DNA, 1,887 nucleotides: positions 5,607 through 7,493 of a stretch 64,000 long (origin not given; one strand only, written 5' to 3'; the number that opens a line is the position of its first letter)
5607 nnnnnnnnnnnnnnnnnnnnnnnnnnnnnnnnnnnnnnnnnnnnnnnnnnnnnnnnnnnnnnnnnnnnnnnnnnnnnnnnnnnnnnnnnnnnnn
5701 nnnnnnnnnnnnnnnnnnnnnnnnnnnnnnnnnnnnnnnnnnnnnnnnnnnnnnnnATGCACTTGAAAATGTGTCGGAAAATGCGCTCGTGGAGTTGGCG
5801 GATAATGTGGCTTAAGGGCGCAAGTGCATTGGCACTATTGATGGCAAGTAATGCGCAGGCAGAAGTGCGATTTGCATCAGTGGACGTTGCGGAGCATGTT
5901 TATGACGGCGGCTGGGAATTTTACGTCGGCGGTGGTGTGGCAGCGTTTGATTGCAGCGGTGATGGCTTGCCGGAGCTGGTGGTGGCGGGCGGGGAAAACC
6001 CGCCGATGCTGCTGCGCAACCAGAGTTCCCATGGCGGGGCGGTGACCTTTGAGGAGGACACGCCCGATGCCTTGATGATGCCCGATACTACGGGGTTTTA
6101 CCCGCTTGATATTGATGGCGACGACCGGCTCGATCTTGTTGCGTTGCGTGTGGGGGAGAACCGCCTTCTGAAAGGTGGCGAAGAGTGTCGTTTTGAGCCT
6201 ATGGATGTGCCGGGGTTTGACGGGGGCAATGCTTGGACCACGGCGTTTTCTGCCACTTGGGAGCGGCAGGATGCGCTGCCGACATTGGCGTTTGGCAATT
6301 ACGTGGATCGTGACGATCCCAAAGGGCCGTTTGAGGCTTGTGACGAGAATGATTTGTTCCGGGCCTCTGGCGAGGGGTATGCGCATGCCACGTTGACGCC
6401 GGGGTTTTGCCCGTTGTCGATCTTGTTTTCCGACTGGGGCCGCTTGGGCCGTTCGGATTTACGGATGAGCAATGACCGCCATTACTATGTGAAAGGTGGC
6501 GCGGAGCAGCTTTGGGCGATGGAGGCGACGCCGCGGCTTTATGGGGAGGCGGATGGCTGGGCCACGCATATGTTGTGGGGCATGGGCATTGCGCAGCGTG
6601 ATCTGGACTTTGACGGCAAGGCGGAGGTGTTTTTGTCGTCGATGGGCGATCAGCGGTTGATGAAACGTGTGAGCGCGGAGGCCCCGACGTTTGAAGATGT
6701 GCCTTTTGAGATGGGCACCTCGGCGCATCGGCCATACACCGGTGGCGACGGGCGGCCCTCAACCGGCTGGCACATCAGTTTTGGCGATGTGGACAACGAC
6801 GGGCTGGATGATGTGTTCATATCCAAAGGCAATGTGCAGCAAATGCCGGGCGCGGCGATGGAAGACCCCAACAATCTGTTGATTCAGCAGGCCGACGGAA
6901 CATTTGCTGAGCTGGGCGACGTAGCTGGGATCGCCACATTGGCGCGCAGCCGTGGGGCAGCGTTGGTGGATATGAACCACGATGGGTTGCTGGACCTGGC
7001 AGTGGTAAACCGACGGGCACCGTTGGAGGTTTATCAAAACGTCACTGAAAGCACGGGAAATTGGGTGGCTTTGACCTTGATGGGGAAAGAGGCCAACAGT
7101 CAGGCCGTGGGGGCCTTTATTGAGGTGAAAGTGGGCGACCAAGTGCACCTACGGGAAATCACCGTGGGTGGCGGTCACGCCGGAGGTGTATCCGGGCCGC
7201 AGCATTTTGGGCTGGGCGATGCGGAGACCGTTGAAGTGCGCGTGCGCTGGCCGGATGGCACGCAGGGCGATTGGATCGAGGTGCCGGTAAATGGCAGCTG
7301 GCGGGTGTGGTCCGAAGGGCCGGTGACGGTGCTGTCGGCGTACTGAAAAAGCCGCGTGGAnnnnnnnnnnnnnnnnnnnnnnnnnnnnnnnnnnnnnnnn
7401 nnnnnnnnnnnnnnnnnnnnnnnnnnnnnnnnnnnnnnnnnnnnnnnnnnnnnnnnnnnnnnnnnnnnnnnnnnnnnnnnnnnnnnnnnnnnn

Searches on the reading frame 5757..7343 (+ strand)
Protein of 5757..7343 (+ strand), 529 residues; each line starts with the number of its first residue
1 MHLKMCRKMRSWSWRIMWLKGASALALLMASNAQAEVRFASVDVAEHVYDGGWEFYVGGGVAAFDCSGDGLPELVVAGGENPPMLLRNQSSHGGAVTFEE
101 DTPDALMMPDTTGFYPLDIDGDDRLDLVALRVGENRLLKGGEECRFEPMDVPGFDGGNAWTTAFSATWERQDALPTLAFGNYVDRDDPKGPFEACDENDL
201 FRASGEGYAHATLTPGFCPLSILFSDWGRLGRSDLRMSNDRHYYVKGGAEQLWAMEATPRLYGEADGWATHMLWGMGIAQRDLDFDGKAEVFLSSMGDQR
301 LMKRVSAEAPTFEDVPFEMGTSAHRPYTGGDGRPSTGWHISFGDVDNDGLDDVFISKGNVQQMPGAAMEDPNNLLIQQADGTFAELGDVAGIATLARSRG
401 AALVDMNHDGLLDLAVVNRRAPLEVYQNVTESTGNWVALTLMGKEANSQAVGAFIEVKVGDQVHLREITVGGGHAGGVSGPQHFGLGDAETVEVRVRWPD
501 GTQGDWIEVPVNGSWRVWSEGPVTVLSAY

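Call 4: search_protein_families(library=pfam, proteins=[window:5757-7343:+], max_evalue=0.01)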
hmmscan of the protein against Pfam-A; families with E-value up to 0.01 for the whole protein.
window:5757-7343:+ (529 aa): 3 families
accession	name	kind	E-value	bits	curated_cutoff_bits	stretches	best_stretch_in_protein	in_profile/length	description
PF13517.12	FG-GAP_3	-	2.4e-20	73.3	26.9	3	65-128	1-60/61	FG-GAP-like repeat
PF07593.17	UnbV_ASPIC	-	6.1e-15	55.3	23.4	1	450-514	1-66/68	ASPIC and UnbV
PF01839.29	FG-GAP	-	4.2e-11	42.9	22.1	1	337-356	2-21/37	FG-GAP repeat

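Call 5: search_protein_families(library=ncbifam, proteins=[window:5757-7343:+], max_evalue=0.01)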
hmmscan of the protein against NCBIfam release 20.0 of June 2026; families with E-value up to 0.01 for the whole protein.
window:5757-7343:+ (529 aa): 0 families

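Call 85: predict_structure(alignment_id=A4)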
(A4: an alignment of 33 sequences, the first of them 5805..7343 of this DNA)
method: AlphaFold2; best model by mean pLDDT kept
length: 513 residues; sequences in the alignment: 33
mean_pLDDT: 87.4   pTM: 0.90
mean pLDDT of the five models: 87.4, 86.1, 85.6, 85.2, 84.1
residues with pLDDT >= 90: 337; 70-90: 116; 50-70: 35; < 50: 25
segments of 3 or more residues with pLDDT < 50: 1-16, 310-318
pLDDT, mean of each block of 10 residues (from residue 1): 39 53 97 82 90 95 96 96 97 95 94 95 96 96 92 93 88 73 95 93 91 91 69 88 94 81 92 87 84 89 71 46 90 94 62 81 91 87 92 97 94 95 93 95 95 85 95 96 91 96 89 91
secondary structure, 60 per line:
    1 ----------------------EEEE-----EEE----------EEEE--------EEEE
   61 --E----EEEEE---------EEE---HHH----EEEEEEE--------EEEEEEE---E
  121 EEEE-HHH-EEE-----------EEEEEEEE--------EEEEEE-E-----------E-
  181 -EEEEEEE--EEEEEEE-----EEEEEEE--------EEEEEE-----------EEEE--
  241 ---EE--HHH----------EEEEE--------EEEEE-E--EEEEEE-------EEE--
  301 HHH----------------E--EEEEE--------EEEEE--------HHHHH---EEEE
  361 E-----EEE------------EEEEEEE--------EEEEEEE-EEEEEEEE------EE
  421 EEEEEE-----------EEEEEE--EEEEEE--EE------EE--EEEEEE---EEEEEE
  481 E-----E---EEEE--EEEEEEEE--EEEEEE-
elements in order: E23-26 E32-34 E45-48 E57-60 E68-72 E82-84 E95-101 E110-116 E120-124 E130-132 E144-151 E160-165 E182-188 E191-197 E203-209 E218-223 E235-238 E261-265 E274-278 E283-288 E296-298 E323-327 E336-340 H349-353 E357-361 E367-369 E382-388 E397-403 E405-412 E419-426 E438-443 E446-451 E466-471 E475-481 E491-494 E497-504 E507-512

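Call 88: fold_search(model_id=the predicted structure, library=pdb)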
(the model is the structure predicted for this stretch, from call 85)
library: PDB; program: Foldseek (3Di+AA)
matches with E <= 10: 1208; with E <= 0.001: 348
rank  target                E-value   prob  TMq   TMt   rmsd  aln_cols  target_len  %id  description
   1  9etn_A                2.8e-22  1.00  0.71  0.66   4.7       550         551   21  Crystal structure of murine CRTAC1 (released 2024-07-31)
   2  9p96_A                8.2e-10  1.00  0.45  0.41  16.1       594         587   10  CryoEM structure of the apo integrin alpha4beta7 (released 2025-09-24)
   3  9kzc_B                9.6e-10  1.00  0.51  0.77   4.3       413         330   10  Cryo-EM structure of the LGI1 LRR-LGI1 EPTP-ADAM22 ECD complex (released 2025-06-25)
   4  9van_B                2.0e-09  1.00  0.46  0.58   6.9       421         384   15  Cryo-EM structure of human full length KICSTOR complex (state 2) (released 2025-11-12)
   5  4irz_A                2.3e-09  1.00  0.45  0.40  14.7       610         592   12  Crystal structure of A4b7 headpiece complexed with Fab Natalizumab (released 2013-09-25)
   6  9v80_B                2.8e-09  1.00  0.46  0.58   6.1       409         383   14  Cryo-EM structure of KICSTOR CCC complex (state 4) (released 2025-11-12)
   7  5y2z_H                7.3e-09  1.00  0.51  0.76   4.4       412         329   10  Crystal structure of human LGI1 EPTP-ADAM22 complex (released 2018-05-02)
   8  9ejq                  8.9e-09  1.00  0.30  0.16  24.1       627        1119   12  Crystal structure of DDB1 in complex with XS381952 (released 2025-02-26)
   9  9v86_B                9.4e-09  1.00  0.44  0.57   7.1       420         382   14  Cryo-EM structure of KICSTOR CCC complex (state 3) (released 2025-11-12)
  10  9v9n_B                2.2e-08  1.00  0.48  0.62   6.0       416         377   15  Cryo-EM structure of KICSTOR CCC complex (state 5) (released 2025-11-12)
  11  9bbi                  2.4e-08  1.00  0.32  0.17  23.9       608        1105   12  Co-crystal structure of human DDB1 bound to fragment UB028669 (released 2024-06-12)
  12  9o5a_G                2.8e-08  1.00  0.44  0.55   6.7       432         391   13  The KICSTOR-GATOR1 complex (released 2026-02-18)
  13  9v6e_B                4.4e-08  1.00  0.47  0.60   6.7       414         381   15  Cryo-EM structure of human full length KICSTOR complex (state 1) (released 2025-11-12)
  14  3ei3_A                5.1e-08  1.00  0.31  0.17  24.1       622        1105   11  Structure of the hsDDB1-drDDB2 complex (released 2009-01-20)
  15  2hye_A                5.3e-08  1.00  0.33  0.17  23.9       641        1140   12  Crystal Structure of the DDB1-Cul4A-Rbx1-SV5V Complex (released 2006-10-03)
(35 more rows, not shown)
